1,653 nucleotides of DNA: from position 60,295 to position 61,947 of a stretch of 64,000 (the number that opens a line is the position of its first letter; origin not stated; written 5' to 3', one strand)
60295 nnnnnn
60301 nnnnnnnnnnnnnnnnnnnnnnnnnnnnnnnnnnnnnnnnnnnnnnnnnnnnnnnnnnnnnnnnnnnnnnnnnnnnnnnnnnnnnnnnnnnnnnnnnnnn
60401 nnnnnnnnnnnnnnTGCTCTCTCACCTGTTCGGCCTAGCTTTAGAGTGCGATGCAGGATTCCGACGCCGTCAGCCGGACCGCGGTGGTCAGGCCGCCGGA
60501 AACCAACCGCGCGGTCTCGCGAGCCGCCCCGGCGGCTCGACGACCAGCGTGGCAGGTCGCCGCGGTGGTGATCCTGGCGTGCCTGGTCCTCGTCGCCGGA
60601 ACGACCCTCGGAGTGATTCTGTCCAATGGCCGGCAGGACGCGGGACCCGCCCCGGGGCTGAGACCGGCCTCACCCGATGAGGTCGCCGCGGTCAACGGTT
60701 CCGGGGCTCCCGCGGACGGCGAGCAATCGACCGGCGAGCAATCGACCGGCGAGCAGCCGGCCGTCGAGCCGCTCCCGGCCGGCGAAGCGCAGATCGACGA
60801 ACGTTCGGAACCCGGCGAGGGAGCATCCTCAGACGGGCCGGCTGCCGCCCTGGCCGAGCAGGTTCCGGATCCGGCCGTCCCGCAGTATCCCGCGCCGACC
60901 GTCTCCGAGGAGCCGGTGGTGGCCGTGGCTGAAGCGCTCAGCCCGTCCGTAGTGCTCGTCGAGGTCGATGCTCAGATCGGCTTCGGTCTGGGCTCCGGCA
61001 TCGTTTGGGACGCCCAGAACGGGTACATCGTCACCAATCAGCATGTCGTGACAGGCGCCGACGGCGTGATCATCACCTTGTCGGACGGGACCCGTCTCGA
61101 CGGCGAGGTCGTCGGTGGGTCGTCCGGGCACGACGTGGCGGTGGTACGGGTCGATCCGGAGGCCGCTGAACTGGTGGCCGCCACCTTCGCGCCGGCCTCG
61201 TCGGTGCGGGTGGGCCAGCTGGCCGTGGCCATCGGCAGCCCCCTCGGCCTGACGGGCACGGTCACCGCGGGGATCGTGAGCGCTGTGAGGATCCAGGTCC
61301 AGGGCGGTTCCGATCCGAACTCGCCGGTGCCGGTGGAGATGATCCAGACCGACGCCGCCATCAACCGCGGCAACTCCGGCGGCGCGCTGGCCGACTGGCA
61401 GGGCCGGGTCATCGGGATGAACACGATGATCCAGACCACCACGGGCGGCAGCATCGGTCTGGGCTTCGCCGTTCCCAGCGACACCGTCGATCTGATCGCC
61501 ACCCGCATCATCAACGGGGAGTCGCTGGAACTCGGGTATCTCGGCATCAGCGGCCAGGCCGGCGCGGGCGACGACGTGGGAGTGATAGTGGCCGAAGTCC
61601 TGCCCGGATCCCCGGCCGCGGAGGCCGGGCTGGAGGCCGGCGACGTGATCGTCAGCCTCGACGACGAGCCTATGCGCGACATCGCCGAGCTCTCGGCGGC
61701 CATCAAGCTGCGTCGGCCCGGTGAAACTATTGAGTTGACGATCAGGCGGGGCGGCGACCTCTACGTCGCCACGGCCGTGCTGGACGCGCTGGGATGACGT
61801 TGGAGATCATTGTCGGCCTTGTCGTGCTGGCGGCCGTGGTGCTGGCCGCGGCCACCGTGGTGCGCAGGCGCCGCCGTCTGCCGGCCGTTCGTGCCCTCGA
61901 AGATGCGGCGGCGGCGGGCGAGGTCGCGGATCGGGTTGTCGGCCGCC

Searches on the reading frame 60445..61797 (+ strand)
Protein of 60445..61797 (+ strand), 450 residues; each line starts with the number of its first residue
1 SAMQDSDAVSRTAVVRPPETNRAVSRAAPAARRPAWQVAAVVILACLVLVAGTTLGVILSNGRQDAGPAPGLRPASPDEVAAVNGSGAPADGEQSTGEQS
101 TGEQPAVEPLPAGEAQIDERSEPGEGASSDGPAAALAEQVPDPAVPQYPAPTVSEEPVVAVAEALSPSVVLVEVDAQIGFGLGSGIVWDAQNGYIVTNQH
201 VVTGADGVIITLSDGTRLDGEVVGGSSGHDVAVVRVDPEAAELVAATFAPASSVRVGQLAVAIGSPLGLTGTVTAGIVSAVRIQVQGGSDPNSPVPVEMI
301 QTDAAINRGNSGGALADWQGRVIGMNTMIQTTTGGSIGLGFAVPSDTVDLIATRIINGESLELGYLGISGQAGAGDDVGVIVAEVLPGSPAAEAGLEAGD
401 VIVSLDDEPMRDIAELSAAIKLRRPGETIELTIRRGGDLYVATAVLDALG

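Call 67: search_protein_families(library=pfam, proteins=[window:60445-61797:+], max_evalue=0.00001)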
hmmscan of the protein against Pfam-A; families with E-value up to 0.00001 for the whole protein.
window:60445-61797:+ (450 aa): 5 families
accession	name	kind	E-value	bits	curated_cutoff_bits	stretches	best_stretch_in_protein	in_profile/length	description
PF13365.12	Trypsin_2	-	6.1e-28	98.8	27.6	1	183-325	1-144/144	Trypsin-like peptidase domain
PF00595.29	PDZ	-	2.2e-16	60.4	23.2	1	362-434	8-81/81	PDZ domain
PF17820.7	PDZ_6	-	3.9e-15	55.8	27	1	381-435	1-54/54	PDZ domain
PF13180.12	PDZ_2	-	1.5e-14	54.5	27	1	364-439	1-73/80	PDZ domain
PF00089.32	Trypsin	-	3.5e-12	47.1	20.6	1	185-346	29-214/220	Trypsin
